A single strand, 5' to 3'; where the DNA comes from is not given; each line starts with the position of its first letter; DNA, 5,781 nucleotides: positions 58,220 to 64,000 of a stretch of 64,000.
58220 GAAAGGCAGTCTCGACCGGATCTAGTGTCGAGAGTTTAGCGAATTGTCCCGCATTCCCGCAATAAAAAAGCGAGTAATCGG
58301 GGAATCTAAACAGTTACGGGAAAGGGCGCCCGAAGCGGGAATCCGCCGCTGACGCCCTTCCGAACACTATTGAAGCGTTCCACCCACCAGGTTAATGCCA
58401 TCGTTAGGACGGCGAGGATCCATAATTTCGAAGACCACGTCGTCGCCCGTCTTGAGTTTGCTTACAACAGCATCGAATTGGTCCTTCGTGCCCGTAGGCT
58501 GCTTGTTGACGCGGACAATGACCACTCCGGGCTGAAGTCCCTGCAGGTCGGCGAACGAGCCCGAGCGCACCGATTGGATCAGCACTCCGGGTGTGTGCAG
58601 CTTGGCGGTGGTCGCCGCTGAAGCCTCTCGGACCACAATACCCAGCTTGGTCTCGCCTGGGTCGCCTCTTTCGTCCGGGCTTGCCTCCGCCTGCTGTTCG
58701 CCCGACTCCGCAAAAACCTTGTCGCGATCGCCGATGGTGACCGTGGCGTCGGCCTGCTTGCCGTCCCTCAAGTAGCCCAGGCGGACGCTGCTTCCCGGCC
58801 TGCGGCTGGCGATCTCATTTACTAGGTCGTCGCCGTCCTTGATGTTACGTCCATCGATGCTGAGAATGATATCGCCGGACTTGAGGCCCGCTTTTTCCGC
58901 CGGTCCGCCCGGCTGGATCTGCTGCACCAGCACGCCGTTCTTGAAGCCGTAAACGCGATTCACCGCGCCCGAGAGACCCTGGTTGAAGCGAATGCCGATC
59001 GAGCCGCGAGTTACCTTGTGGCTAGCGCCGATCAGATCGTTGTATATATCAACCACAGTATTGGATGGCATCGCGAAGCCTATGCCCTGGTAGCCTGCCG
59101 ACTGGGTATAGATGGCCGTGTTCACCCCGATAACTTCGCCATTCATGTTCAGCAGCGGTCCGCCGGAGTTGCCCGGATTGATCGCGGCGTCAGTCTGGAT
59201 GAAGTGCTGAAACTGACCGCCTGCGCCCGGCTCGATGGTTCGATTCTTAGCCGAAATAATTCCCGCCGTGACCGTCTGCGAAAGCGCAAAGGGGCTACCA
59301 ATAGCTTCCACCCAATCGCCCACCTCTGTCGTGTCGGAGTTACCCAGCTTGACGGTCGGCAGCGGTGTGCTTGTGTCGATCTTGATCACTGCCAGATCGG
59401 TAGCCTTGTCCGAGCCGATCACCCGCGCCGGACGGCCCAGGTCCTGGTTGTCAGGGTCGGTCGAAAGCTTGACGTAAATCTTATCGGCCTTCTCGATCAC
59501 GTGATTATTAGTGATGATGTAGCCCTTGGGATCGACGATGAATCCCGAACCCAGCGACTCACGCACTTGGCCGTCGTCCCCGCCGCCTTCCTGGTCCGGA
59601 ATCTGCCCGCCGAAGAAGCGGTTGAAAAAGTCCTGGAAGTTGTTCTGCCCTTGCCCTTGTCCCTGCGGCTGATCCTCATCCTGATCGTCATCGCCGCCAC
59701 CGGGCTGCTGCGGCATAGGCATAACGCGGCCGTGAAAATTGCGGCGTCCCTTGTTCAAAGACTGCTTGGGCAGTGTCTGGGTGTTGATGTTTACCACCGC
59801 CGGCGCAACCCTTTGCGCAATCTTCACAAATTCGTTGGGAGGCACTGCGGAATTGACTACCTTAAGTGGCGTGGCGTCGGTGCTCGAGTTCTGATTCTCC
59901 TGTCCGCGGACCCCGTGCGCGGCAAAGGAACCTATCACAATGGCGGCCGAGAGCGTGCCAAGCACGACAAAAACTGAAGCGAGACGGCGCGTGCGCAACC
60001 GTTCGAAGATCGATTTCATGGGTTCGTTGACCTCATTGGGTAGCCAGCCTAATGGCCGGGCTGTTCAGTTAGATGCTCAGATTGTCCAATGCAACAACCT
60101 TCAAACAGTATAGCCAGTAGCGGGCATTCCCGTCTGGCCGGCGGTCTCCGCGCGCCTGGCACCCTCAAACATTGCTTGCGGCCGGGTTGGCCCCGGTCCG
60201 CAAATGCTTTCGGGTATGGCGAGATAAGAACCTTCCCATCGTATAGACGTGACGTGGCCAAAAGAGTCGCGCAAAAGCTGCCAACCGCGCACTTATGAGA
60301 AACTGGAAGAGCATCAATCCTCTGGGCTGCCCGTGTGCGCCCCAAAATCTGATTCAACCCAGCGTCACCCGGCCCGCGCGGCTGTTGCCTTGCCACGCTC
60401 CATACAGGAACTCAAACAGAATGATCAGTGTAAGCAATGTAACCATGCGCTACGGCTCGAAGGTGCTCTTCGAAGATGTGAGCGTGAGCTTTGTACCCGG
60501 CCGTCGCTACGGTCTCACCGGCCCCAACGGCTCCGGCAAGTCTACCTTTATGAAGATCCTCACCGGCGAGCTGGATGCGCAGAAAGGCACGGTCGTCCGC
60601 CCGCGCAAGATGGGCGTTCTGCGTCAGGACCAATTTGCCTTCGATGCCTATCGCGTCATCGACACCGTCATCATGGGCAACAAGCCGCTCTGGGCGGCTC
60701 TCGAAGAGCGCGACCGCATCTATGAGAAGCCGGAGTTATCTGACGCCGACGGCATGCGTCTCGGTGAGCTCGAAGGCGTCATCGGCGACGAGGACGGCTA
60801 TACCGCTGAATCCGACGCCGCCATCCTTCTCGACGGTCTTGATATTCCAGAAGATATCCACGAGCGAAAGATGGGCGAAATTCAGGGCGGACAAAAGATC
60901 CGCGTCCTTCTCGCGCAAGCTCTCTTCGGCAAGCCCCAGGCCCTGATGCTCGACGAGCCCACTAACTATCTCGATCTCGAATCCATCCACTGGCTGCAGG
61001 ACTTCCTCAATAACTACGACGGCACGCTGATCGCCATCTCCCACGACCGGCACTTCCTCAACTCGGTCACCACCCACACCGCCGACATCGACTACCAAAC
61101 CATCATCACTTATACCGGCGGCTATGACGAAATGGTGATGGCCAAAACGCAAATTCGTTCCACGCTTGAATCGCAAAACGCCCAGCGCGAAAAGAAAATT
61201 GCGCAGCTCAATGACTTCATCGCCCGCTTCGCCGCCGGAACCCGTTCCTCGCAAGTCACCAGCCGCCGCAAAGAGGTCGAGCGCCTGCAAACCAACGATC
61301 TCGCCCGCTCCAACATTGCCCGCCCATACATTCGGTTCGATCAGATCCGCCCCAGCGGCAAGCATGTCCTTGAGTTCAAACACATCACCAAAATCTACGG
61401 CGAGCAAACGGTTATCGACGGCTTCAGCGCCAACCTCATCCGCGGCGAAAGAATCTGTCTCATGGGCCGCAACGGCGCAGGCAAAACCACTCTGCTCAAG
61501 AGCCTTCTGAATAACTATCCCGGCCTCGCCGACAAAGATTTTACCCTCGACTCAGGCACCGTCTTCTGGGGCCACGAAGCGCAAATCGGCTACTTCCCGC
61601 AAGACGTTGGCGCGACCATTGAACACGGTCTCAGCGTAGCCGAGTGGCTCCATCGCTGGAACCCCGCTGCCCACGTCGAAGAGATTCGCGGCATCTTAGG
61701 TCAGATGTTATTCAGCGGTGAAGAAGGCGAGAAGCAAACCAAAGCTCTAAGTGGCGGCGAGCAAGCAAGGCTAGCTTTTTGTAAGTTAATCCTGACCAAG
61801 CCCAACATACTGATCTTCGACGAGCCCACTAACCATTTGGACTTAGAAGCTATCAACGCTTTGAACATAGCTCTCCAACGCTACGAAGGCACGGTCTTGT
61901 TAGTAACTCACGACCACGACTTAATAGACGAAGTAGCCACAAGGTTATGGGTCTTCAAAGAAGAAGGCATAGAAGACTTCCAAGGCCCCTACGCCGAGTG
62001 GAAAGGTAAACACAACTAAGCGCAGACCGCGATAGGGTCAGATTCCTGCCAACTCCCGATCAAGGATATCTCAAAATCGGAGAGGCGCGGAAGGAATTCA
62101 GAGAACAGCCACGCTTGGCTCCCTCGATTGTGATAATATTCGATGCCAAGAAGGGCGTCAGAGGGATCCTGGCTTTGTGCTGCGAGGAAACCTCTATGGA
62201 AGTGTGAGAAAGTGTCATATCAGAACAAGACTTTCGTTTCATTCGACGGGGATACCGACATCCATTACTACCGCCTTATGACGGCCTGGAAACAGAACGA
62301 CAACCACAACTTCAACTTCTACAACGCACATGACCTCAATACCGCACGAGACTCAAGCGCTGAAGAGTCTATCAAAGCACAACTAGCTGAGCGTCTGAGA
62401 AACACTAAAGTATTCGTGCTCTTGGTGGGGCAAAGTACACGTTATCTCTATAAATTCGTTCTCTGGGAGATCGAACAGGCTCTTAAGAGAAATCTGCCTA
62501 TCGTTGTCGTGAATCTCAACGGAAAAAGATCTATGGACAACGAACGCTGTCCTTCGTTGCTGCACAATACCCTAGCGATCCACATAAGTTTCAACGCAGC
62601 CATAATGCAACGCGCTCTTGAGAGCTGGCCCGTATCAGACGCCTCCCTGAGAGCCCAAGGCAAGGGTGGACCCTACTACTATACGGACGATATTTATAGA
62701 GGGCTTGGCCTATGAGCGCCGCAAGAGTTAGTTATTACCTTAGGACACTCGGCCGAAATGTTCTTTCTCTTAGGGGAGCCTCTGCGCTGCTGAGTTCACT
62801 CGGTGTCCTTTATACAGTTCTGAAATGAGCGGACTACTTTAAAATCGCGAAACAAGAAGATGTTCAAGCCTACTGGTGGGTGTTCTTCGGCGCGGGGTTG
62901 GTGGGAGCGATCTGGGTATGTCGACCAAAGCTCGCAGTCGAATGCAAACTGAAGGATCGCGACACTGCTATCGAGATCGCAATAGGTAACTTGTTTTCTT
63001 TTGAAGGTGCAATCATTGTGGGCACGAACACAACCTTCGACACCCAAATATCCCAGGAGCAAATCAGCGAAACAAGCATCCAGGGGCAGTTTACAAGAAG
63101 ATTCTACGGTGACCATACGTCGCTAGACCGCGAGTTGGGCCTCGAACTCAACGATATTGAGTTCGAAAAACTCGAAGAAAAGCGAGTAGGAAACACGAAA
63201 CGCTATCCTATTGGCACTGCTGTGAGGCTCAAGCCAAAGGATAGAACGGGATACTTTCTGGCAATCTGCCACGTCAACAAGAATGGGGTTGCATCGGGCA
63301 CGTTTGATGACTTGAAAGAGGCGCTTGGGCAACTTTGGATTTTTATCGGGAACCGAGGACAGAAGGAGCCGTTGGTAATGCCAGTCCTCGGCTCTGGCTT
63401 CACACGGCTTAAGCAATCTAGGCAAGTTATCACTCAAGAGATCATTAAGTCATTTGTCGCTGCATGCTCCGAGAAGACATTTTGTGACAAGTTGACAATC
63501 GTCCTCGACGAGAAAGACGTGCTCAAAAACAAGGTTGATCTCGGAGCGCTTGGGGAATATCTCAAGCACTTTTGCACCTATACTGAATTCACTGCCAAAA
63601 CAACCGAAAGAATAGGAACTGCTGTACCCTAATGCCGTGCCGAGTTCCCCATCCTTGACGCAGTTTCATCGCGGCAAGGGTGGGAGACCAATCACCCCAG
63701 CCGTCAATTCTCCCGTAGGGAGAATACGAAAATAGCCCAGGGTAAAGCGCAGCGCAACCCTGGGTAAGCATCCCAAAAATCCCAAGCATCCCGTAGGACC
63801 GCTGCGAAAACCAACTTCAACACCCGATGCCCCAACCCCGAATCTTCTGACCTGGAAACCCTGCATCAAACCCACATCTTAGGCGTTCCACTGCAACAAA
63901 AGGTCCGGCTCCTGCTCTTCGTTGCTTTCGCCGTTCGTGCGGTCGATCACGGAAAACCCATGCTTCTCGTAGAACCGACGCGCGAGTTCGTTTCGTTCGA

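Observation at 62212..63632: Thoeris type II-like antiphage pair (TIR + TM-Macro) in an AT-richer insert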

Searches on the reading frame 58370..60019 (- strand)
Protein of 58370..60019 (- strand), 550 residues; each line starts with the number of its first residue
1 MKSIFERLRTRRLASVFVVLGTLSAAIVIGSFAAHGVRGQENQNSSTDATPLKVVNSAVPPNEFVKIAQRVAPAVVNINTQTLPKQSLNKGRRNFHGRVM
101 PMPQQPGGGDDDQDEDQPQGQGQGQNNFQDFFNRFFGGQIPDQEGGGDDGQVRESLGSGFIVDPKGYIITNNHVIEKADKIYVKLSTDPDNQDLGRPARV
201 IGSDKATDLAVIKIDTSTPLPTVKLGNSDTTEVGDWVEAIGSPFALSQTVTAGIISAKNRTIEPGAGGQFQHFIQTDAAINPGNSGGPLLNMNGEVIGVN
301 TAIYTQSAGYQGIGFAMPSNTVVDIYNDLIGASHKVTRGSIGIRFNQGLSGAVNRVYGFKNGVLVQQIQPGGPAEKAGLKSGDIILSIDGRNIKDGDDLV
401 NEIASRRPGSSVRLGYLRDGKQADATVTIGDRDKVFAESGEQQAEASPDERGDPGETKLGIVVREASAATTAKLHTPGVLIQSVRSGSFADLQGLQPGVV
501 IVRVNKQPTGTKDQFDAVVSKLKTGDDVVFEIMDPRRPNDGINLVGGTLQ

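Call 68: search_protein_families(library=ncbifam, proteins=[window:58370-60019:-], max_evalue=1e-10)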
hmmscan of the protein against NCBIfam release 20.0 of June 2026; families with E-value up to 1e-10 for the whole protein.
window:58370-60019:- (550 aa): 13 families
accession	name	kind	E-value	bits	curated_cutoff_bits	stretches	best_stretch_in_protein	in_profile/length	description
TIGR02037.1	degP_htrA_DO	subfamily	6.8e-125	417.4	416.2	1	63-533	2-424/434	Do family serine endopeptidase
NF041521.1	HhoA_HhoB_HtrA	equivalog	2.8e-83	280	450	1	127-430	31-332/335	HhoA/HhoB/HtrA family serine endopeptidase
NF007526.1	PRK10139.1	equivalog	3.8e-76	256.6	756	1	124-508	64-422/456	serine endoprotease DegQ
NF040960.1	MamE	equivalog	2.9e-74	250.9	800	2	151-332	118-296/659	magnetosome formation protease MamE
TIGR02038.1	protease_degS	equivalog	1.3e-72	244.9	422.95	1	154-431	77-348/351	outer membrane-stress sensor serine endopeptidase DegS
NF008147.1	PRK10898.1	equivalog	8.7e-71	238.9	408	1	153-431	76-349/352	outer membrane-stress sensor serine endopeptidase DegS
NF008189.1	PRK10942.1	equivalog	5.7e-69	232.8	720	1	139-510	107-445/477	serine endoprotease DegP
NF047968.1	SerProtHtrA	equivalog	8.6e-69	232.6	470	1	153-428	85-356/357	serine protease HtrA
NF050055.1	SerProtHtrAMycob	equivalog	3.8e-58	197.6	800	1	153-428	225-497/502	serine protease HtrA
NF053637.1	SerProtHtrAspr2045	equivalog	2e-46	158.7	650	1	152-429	100-386/394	serine protease HtrA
NF040961.1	MamO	equivalog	2.1e-26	92.5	800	1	153-333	96-271/648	magnetosome protein MamO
NF033740.0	MarP_fam_protase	equivalog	8.4e-21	74.4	250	1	153-337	209-385/390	MarP family serine protease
TIGR00054.1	TIGR00054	equivalog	4.7e-11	42.2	147.55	0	360-434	201-274/421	RIP metalloprotease RseP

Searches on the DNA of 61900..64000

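Call 24: search_rna_families(source=window, start=61900, end=64000, threshold=evalue, max_evalue=1)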
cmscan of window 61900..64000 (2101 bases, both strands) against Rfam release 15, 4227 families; matches with E-value up to 1: 0.
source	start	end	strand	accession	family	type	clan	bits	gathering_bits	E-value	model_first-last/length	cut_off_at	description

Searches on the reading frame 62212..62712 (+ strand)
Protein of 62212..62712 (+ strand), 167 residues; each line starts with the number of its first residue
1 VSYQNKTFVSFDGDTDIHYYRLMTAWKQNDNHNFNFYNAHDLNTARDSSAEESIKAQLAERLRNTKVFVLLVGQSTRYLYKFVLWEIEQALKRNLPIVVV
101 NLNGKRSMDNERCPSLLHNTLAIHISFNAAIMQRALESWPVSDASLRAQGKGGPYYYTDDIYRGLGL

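Call 48: find_homologous_proteins(query=window:62212-62712:+)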
Query window:62212-62712:+ (167 aa): 2295 proteins with E <= 0.001 among 2320 candidates; the best 120 are listed.
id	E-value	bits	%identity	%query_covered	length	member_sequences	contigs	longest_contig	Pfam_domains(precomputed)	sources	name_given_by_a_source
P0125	6.7e-108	376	99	100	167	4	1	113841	PF08937.17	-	-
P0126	9.6e-95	333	86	100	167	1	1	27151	PF08937.17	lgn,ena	-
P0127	8.7e-92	323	86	100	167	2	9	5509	PF08937.17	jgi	jgi:hypothetical protein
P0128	1.8e-90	319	83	100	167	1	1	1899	PF08937.17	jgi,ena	-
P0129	1.7e-89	316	83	100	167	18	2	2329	PF08937.17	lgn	-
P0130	9.4e-88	310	88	93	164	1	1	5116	PF08937.17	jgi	jgi:hypothetical protein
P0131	1.8e-87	309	80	100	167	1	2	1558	PF08937.17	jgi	jgi:hypothetical protein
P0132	6.2e-87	308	81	100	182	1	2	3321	PF08937.17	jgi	jgi:hypothetical protein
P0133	1.6e-85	303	80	100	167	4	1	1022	PF08937.17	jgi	-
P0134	3.9e-84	299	78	100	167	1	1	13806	PF08937.17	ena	-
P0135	2.7e-83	296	78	100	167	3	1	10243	PF08937.17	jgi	jgi:hypothetical protein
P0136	8.3e-83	294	78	100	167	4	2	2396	PF08937.17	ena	-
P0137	8.6e-83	294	77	100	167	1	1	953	PF08937.17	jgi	jgi:hypothetical protein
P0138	1.0e-82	294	77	100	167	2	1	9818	PF08937.17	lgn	-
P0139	1.4e-82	293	77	100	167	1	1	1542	PF08937.17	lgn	-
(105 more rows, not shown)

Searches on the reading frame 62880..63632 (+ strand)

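Call 7: search_protein_families(library=padloc, proteins=[window:62880-63632:+], max_evalue=1)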
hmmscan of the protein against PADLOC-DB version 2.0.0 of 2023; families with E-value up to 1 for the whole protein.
window:62880-63632:+ (250 aa): 7 families
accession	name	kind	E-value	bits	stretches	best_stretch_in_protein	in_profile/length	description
PDLC00414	ThsA1|ThsA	-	9.3e-58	193.8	1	5-231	63-289/292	Macro domain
PDLC00415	ThsA1|ThsA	-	2e-47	159.8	1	6-229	56-276/281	Macro domain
PDLC00439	ThsA2|ThsA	-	4e-45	152.3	1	6-229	56-277/282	Macro domain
PDLC00413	ThsA1|ThsA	-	1.3e-31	108.2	1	9-223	56-270/278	Macro domain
PDLC00410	ThsA1|ThsA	-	1.6e-26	91.2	1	19-212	71-264/281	Macro domain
PDLC00408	ThsA1|ThsA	-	1.4e-17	62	1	44-219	106-293/297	Macro domain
PDLC00411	ThsA1|ThsA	-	1.7e-12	45.7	1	18-212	72-263/275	Macro domain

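Call 8: search_protein_families(library=pfam, proteins=[window:62880-63632:+], max_evalue=1)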
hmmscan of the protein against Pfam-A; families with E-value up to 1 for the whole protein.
window:62880-63632:+ (250 aa): 2 families
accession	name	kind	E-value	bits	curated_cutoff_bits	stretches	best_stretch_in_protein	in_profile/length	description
PF20016.6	ThsA_Macro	-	4.8e-49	167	25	1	31-209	1-182/183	Thoeris protein ThsA, Macro domain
PF14208.11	DUF4320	-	0.19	12.2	25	1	56-117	26-84/119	Domain of unknown function (DUF4320)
